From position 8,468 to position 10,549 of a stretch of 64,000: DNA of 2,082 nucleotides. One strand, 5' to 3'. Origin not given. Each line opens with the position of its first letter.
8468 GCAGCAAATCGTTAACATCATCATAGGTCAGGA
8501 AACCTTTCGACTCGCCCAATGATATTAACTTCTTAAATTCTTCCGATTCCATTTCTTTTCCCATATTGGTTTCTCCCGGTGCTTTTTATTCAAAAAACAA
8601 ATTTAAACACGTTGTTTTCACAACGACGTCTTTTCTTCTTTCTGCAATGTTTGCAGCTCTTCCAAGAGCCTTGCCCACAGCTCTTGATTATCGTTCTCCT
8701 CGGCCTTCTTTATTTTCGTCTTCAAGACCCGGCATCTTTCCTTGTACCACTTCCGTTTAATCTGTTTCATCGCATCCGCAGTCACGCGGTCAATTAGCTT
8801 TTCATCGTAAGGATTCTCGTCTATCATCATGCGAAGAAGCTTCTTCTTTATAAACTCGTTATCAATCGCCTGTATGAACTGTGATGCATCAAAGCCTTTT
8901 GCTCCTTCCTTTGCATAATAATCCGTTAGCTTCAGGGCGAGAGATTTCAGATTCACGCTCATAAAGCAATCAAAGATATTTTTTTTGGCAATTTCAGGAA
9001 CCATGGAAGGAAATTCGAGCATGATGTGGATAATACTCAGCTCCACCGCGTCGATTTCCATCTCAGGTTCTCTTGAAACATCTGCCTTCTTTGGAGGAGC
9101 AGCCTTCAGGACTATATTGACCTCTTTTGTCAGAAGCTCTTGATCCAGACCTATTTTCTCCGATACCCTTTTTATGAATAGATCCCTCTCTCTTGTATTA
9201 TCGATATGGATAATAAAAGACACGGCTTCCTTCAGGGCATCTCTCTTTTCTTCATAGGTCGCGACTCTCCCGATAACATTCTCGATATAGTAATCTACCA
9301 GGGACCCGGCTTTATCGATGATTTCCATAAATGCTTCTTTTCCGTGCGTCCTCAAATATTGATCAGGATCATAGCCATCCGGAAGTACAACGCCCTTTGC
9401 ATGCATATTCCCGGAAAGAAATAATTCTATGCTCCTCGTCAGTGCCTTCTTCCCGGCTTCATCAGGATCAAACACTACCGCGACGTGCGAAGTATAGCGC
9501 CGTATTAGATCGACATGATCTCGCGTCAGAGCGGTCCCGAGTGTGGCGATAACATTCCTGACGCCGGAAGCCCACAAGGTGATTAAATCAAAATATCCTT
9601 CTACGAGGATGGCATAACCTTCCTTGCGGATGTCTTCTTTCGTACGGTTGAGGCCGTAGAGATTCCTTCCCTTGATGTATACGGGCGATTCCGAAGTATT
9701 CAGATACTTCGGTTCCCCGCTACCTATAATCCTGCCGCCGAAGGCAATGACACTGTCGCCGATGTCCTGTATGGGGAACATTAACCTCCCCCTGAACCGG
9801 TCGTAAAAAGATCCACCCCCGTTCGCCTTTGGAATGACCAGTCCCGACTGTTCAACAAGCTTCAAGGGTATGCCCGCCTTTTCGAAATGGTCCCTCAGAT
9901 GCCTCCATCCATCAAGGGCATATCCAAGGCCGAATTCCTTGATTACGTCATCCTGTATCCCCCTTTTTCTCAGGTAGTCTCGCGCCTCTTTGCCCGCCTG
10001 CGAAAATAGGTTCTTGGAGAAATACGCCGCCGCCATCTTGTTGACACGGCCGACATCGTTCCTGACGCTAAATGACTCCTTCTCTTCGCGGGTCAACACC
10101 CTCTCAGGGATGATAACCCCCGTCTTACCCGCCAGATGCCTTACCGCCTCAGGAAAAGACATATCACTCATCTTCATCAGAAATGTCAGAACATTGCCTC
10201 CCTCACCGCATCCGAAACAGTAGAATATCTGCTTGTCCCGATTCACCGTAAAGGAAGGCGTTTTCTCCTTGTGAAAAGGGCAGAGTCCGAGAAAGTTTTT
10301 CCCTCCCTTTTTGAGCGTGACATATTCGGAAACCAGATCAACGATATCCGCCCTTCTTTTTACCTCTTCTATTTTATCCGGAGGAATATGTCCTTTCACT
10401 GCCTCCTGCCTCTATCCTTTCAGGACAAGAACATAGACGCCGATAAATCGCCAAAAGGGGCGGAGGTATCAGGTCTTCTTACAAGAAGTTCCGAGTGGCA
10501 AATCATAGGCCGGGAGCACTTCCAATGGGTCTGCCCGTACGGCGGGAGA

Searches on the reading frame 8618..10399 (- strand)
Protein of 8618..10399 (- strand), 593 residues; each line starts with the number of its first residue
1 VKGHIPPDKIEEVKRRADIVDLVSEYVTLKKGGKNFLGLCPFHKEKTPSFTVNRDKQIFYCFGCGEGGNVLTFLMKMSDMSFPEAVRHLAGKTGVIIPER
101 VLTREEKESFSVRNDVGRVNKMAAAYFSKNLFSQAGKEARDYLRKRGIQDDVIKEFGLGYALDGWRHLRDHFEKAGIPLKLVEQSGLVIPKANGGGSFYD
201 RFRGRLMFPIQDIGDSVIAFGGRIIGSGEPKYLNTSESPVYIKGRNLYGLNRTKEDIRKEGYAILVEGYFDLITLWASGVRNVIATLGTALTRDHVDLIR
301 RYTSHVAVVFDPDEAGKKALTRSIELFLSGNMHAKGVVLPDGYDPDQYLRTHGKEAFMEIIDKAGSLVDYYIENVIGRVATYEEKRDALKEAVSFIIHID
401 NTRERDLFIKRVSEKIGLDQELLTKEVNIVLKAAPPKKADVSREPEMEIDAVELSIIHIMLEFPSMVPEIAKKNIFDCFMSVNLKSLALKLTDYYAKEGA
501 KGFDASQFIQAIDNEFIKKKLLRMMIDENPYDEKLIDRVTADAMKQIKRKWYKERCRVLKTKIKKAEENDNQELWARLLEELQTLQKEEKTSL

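Call 54: search_protein_families(library=pfam, proteins=[window:8618-10399:-])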
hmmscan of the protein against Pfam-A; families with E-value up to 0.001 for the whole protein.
window:8618-10399:- (593 aa): 7 families
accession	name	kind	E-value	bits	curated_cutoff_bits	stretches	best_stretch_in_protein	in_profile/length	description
PF08275.17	DNAG_N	-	1.5e-39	135.4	26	1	126-253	1-127/128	DNA primase catalytic core, N-terminal domain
PF01807.25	Zn_ribbon_DnaG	-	3.2e-38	129.9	24.9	1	7-98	3-94/98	CHC2 zinc finger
PF13155.12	Toprim_2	-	3.3e-19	69.5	22.1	1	264-349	1-88/88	Toprim-like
PF13662.12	Toprim_4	-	8.3e-17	61.6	25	1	262-331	2-78/85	Toprim domain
PF01751.28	Toprim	-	5.8e-09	36.5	23.1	1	264-328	3-81/96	Toprim domain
PF13362.12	Toprim_3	-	5.7e-08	33.5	27.2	1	263-355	2-95/95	Toprim domain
PF10410.14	DnaB_bind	-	3.1e-06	27.8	20.6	1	380-421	15-56/56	DnaB-helicase binding domain of primase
